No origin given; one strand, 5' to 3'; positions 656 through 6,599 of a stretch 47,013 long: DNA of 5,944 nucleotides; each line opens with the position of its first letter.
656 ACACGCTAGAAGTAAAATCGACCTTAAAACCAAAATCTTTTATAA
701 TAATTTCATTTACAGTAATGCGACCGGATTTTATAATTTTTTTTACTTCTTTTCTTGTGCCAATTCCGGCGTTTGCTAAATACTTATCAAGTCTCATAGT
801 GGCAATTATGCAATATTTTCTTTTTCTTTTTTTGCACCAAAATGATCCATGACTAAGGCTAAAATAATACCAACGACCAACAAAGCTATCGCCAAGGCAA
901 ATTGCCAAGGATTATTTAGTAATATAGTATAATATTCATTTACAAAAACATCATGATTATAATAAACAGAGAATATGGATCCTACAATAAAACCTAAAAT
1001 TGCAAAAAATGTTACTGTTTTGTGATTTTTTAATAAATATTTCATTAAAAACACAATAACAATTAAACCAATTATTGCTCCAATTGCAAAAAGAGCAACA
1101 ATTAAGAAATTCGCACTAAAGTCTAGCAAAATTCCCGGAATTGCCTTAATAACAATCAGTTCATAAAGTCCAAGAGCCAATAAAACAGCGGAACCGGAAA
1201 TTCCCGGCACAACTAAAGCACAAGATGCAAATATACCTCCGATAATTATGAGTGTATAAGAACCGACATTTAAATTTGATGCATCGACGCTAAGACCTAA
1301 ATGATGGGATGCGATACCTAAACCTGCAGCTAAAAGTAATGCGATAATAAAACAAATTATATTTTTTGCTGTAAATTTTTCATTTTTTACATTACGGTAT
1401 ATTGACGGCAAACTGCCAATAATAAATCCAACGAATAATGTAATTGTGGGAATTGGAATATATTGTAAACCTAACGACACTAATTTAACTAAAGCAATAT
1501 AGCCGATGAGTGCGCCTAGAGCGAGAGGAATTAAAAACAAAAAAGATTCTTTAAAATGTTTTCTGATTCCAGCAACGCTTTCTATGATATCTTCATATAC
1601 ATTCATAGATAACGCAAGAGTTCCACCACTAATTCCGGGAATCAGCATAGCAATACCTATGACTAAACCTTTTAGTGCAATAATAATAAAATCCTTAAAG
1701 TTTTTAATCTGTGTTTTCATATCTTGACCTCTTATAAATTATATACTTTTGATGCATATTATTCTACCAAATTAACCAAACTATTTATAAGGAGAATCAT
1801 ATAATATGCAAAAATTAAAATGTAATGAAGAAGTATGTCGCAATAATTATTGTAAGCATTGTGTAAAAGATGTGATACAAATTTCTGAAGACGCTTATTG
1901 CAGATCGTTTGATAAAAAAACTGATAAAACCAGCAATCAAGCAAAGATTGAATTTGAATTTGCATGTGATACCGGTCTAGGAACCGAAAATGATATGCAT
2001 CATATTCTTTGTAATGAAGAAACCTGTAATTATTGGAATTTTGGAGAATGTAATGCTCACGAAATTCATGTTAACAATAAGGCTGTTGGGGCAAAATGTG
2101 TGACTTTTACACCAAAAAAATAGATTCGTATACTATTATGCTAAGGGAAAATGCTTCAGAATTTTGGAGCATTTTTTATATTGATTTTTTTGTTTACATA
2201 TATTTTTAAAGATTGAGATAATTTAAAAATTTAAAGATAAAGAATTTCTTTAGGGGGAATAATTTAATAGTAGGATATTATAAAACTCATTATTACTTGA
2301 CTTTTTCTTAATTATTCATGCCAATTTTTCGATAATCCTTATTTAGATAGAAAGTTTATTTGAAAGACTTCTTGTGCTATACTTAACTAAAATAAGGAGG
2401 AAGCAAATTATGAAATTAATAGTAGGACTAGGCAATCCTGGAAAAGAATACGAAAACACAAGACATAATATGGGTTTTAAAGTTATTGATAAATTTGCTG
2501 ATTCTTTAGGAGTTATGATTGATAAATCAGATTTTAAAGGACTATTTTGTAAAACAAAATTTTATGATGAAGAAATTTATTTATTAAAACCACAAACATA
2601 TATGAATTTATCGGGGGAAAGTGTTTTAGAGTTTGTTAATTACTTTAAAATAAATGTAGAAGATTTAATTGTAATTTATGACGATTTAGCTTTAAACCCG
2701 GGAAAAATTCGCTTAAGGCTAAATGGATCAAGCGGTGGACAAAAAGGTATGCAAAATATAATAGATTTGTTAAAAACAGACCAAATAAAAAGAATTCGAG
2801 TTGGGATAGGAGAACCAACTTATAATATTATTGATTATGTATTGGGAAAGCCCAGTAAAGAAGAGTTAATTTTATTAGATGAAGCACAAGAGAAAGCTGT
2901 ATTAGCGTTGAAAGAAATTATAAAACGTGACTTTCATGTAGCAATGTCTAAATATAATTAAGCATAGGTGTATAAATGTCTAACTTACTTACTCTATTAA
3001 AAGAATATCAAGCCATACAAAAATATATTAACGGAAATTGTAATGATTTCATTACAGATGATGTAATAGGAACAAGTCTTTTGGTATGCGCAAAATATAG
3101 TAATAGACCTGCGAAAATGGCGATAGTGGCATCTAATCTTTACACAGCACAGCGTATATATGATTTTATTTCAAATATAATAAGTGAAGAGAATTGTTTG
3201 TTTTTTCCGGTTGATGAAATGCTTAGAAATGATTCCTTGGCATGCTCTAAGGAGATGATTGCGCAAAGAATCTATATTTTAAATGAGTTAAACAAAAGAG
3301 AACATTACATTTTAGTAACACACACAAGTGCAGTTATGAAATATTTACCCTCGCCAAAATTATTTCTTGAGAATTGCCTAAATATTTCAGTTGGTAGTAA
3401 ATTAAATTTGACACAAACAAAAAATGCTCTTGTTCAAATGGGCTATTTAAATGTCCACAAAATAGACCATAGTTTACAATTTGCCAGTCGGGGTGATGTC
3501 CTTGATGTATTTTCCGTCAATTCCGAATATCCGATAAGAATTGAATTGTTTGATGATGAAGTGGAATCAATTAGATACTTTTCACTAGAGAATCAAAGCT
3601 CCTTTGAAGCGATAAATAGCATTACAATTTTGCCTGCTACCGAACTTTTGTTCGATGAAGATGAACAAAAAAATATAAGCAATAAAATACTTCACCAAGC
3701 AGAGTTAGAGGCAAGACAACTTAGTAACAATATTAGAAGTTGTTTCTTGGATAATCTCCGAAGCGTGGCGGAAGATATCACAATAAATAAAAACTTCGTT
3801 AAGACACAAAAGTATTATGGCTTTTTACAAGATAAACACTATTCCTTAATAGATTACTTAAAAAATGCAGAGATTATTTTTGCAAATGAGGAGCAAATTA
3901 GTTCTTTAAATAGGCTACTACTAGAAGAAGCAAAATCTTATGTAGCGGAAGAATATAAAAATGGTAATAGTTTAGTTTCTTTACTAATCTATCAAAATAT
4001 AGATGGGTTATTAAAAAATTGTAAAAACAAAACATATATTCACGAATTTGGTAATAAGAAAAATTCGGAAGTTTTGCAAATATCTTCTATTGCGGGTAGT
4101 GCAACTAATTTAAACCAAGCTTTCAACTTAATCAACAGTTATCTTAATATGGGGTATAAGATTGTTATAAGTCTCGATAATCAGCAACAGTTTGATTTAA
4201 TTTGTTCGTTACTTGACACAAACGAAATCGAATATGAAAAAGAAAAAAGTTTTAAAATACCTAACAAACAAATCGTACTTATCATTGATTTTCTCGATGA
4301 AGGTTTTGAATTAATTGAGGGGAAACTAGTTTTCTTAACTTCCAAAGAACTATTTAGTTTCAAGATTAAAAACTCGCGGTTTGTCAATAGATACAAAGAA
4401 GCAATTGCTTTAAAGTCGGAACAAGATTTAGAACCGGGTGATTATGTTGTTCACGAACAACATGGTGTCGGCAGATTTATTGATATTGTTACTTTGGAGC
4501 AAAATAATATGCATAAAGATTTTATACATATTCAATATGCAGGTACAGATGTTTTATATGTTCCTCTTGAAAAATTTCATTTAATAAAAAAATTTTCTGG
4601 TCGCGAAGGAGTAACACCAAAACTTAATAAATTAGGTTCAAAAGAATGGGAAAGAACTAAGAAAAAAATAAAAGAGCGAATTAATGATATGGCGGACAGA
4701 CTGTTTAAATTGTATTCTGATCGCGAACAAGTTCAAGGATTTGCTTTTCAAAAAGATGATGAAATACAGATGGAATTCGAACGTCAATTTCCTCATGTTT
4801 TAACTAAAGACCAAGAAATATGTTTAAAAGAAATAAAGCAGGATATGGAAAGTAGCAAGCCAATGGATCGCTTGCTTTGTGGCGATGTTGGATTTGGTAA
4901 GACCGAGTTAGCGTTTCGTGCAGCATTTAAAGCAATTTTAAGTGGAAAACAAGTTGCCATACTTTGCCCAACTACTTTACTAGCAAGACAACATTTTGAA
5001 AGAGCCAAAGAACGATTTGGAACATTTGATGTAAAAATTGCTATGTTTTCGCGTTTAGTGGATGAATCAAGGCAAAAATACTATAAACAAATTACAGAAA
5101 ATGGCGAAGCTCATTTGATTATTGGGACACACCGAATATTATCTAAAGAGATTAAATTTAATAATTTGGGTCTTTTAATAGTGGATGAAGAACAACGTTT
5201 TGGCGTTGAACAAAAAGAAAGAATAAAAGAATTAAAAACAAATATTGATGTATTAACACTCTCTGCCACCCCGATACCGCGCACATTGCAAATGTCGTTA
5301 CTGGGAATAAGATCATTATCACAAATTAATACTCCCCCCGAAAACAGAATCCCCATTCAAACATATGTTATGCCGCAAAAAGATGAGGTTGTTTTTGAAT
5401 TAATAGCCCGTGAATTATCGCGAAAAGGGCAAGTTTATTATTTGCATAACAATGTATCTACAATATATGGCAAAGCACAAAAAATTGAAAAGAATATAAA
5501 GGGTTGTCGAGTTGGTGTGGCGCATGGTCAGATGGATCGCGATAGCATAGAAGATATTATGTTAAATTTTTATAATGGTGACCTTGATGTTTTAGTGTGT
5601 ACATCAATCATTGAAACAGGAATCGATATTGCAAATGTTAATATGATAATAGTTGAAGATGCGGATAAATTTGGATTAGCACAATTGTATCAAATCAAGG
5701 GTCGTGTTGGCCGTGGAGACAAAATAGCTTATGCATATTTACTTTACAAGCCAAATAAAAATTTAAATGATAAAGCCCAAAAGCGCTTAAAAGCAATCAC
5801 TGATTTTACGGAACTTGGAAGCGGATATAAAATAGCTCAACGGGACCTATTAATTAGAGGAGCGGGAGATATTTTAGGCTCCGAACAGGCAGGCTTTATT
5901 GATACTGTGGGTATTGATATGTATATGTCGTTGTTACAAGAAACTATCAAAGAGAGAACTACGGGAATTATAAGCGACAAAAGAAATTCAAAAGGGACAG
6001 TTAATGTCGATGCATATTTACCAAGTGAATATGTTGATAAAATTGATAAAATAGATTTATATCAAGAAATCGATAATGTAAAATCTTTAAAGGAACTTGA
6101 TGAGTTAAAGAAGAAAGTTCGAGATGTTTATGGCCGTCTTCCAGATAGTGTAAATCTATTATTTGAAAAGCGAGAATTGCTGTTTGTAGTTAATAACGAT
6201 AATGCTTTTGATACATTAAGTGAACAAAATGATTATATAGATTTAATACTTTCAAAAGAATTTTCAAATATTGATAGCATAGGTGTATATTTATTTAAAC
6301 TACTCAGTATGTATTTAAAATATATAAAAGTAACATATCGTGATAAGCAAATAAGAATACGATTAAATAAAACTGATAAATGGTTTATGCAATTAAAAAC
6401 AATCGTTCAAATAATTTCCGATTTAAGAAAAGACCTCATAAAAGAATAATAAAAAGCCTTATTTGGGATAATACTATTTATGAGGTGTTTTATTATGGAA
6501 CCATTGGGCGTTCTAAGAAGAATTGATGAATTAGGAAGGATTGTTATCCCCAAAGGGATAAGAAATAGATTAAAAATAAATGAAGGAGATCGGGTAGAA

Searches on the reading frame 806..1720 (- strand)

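Call 98: search_protein_families(library=pfam, proteins=[window:806-1720:-], max_evalue=0.1)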
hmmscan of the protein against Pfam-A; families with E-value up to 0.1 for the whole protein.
window:806-1720:- (304 aa): 3 families
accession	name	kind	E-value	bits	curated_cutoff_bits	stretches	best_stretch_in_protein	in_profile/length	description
PF04018.18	VCA0040-like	-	1.7e-39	136.3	26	1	21-254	1-230/246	Undecaprenyl phosphate translocase-like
PF19942.4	DUF6404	-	0.0069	17.2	27.6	1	183-256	29-102/115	Family of unknown function (DUF6404)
PF01757.29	Acyl_transf_3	-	0.013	15.1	31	1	171-288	97-198/326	Acyltransferase domain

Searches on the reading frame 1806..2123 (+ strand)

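Call 52: search_protein_families(library=pfam, proteins=[window:1806-2123:+], max_evalue=1)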
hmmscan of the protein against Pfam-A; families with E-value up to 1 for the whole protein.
window:1806-2123:+ (105 aa): 1 family
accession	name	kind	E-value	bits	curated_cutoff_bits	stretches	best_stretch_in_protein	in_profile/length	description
PF04139.18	Rad9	-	0.016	15.1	25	1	8-99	54-146/253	Rad9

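Call 63: search_protein_families(library=ncbifam, proteins=[window:1806-2123:+], max_evalue=0.001)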
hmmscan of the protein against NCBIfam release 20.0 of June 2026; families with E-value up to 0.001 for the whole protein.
window:1806-2123:+ (105 aa): 0 families

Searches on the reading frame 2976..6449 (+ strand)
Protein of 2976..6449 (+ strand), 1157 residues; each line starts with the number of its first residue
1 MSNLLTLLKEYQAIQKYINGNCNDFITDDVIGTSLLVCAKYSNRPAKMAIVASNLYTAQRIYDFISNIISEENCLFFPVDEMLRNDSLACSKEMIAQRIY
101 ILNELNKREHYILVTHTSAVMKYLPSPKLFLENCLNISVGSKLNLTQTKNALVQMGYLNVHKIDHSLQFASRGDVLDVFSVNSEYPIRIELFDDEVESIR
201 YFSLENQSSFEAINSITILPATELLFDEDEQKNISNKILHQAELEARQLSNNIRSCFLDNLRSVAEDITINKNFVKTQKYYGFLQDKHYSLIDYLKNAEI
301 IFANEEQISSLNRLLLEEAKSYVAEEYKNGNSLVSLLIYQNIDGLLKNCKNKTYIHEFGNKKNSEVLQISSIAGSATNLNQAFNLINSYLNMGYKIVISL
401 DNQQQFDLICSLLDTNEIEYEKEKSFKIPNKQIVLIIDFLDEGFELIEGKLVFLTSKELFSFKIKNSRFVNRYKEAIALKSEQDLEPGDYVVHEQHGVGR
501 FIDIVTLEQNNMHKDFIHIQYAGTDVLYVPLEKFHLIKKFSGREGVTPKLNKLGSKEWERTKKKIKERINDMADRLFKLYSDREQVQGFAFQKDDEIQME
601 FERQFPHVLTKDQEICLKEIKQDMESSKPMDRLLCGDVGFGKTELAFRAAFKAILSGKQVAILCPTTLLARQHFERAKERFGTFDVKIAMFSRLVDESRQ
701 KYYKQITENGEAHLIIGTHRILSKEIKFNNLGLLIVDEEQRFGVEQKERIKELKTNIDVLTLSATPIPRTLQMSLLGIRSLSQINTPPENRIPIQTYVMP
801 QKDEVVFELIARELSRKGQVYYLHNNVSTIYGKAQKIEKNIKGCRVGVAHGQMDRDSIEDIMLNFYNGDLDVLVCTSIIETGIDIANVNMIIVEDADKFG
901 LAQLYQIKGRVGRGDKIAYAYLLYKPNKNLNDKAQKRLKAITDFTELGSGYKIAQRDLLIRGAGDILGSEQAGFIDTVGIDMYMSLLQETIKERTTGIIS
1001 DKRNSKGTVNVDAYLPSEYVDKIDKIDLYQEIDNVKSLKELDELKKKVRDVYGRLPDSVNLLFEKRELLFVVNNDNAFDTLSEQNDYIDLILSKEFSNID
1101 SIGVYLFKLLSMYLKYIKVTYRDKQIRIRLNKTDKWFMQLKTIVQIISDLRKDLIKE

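Call 100: find_homologous_proteins(query=window:2976-6449:+, max_evalue=1e-100)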
Query window:2976-6449:+ (1157 aa): 2464 proteins with E <= 1e-100 among 8000 candidates; the best 120 are listed.
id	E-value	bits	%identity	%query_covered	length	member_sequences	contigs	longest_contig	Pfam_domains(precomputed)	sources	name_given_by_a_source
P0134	0.0e+0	2553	100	100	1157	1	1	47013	PF02559.23,PF00270.36,PF17757.7,PF03461.21,PF00271.38,PF22590.3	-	-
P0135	0.0e+0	2067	79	100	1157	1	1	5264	PF02559.23,PF00270.36,PF17757.7,PF03461.21,PF00271.38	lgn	-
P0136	0.0e+0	2062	79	100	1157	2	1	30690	PF02559.23,PF00270.36,PF17757.7,PF03461.21,PF00271.38,PF04851.22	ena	-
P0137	0.0e+0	2049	78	100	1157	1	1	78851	PF02559.23,PF00270.36,PF17757.7,PF03461.21,PF00271.38,PF04851.22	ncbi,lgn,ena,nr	ncbi:MAG: transcription-repair coupling factor [Erysipelotrichales bacterium]|nr:transcription-repai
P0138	0.0e+0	1901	73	100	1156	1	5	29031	PF02559.23,PF00270.36,PF17757.7,PF03461.21,PF00271.38,PF22590.3,PF04851.22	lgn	-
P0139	0.0e+0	1724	67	100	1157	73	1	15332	PF02559.23,PF00270.36,PF17757.7,PF03461.21,PF00271.38,PF04851.22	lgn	-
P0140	0.0e+0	1711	66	99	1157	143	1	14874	PF02559.23,PF00270.36,PF17757.7,PF03461.21,PF00271.38,PF22590.3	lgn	-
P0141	0.0e+0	1704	65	99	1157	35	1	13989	PF02559.23,PF00270.36,PF17757.7,PF03461.21,PF00271.38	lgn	-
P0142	0.0e+0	1669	65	100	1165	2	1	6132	PF02559.23,PF00270.36,PF17757.7,PF03461.21,PF00271.38,PF22590.3,PF04851.22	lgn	-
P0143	0.0e+0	1641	64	100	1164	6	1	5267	PF02559.23,PF00270.36,PF17757.7,PF03461.21,PF00271.38,PF04851.22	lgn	-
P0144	0.0e+0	1480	57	100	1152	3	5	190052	PF02559.23,PF00270.36,PF17757.7,PF03461.21,PF00271.38,PF04851.22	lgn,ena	-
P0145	0.0e+0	1414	55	100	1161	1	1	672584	PF02559.23,PF00270.36,PF17757.7,PF03461.21,PF00271.38,PF22590.3,PF04851.22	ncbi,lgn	-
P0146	0.0e+0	1374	55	100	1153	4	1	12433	PF21132.3,PF02559.23,PF00270.36,PF17757.7,PF03461.21,PF00271.38,PF04851.22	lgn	-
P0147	0.0e+0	1374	55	97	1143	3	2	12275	PF02559.23,PF00270.36,PF17757.7,PF03461.21,PF00271.38,PF22590.3,PF04851.22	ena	-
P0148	0.0e+0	1361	55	100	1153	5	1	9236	PF21132.3,PF02559.23,PF00270.36,PF17757.7,PF03461.21,PF00271.38,PF22590.3,PF04851.22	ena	-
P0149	0.0e+0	1347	55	98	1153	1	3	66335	PF21132.3,PF02559.23,PF00270.36,PF17757.7,PF03461.21,PF00271.38,PF22590.3,PF04851.22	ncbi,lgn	-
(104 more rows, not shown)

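Call 101: find_encoding_contigs(protein=P0144, flank=6000, max_places=1)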
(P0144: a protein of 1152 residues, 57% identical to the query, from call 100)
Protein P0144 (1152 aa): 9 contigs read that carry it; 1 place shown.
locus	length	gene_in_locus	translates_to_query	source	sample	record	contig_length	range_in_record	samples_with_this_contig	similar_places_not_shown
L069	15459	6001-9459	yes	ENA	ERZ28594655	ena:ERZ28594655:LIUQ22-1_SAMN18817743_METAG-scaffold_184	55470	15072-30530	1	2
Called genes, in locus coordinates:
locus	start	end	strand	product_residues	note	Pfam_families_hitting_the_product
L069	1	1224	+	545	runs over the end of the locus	PF02311:AraC_binding, PF00165:HTH_AraC (faint), PF12833:HTH_18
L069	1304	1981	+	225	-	-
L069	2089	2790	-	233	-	PF00849:PseudoU_synth_2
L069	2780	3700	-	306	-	PF04018:VCA0040-like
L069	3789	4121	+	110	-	-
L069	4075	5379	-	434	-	PF07690:MFS_1, PF13347:MFS_2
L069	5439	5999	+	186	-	PF01195:Pept_tRNA_hydro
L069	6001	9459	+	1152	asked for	PF17757:UvrB_inter, PF02559:CarD_TRCF_RID, PF00270:DEAD, PF04851:ResIII, PF00271:Helicase_C, PF03461:TRCF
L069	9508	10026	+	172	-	PF04014:MazE_antitoxin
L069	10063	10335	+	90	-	PF01479:S4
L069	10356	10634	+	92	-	PF07873:YabP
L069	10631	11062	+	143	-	-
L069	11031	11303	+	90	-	-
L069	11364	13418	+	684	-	PF07228:SpoIIE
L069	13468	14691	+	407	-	PF01171:ATP_bind_3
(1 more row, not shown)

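Call 102: find_encoding_contigs(protein=P0145, flank=6000, max_places=1)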
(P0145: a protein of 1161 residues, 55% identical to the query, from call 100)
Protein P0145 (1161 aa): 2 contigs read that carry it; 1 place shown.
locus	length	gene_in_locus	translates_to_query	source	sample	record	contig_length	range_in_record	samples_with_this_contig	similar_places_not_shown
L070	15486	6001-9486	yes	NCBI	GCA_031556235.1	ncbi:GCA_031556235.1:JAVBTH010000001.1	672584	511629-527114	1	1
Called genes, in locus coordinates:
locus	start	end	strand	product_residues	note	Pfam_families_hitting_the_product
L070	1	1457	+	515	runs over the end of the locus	PF00370:FGGY_N, PF02782:FGGY_C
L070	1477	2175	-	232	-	PF01479:S4 (weak), PF00849:PseudoU_synth_2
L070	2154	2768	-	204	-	PF01569:PAP2, PF14378:PAP2_3 (weak)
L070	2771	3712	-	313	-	PF04018:VCA0040-like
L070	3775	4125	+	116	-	-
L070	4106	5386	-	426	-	PF07690:MFS_1, PF13347:MFS_2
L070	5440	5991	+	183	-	PF01195:Pept_tRNA_hydro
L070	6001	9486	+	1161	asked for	PF22590:Cas3-like_C_2 (faint), PF17757:UvrB_inter, PF02559:CarD_TRCF_RID, PF00270:DEAD, PF04851:ResIII, PF00271:Helicase_C, PF03461:TRCF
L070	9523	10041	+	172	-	PF04014:MazE_antitoxin, PF15714:SpoVT_C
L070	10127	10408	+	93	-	PF07873:YabP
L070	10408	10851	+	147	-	PF09578:Spore_YabQ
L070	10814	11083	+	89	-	-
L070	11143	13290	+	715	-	PF07228:SpoIIE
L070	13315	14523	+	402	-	PF01171:ATP_bind_3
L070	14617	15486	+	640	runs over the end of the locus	PF00004:AAA, PF17862:AAA_lid_3, PF01434:Peptidase_M41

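Call 103: find_encoding_contigs(protein=P0149, flank=6000, max_places=1)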
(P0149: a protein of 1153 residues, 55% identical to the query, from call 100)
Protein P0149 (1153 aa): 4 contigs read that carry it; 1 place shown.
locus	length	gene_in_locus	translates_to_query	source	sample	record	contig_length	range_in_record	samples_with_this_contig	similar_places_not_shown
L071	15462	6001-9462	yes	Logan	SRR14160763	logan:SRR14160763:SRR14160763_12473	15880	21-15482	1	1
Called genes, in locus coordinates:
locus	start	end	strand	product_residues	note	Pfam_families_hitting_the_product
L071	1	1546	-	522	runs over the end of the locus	?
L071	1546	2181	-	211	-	PF00440:TetR_N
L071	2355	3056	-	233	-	PF01479:S4, PF00849:PseudoU_synth_2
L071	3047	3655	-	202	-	PF14378:PAP2_3 (weak), PF01569:PAP2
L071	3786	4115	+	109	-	-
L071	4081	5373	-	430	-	PF07690:MFS_1, PF13347:MFS_2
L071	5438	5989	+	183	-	PF01195:Pept_tRNA_hydro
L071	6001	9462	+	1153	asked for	PF22590:Cas3-like_C_2 (faint), PF17757:UvrB_inter, PF21132:MFD_D3 (weak), PF02559:CarD_TRCF_RID, PF00270:DEAD, PF04851:ResIII, PF00271:Helicase_C, PF03461:TRCF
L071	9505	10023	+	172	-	PF04014:MazE_antitoxin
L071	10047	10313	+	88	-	PF01479:S4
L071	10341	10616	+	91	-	PF07873:YabP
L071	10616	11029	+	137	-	-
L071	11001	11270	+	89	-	-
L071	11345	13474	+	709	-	PF07228:SpoIIE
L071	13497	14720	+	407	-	PF01171:ATP_bind_3, PF11734:TilS_C (weak)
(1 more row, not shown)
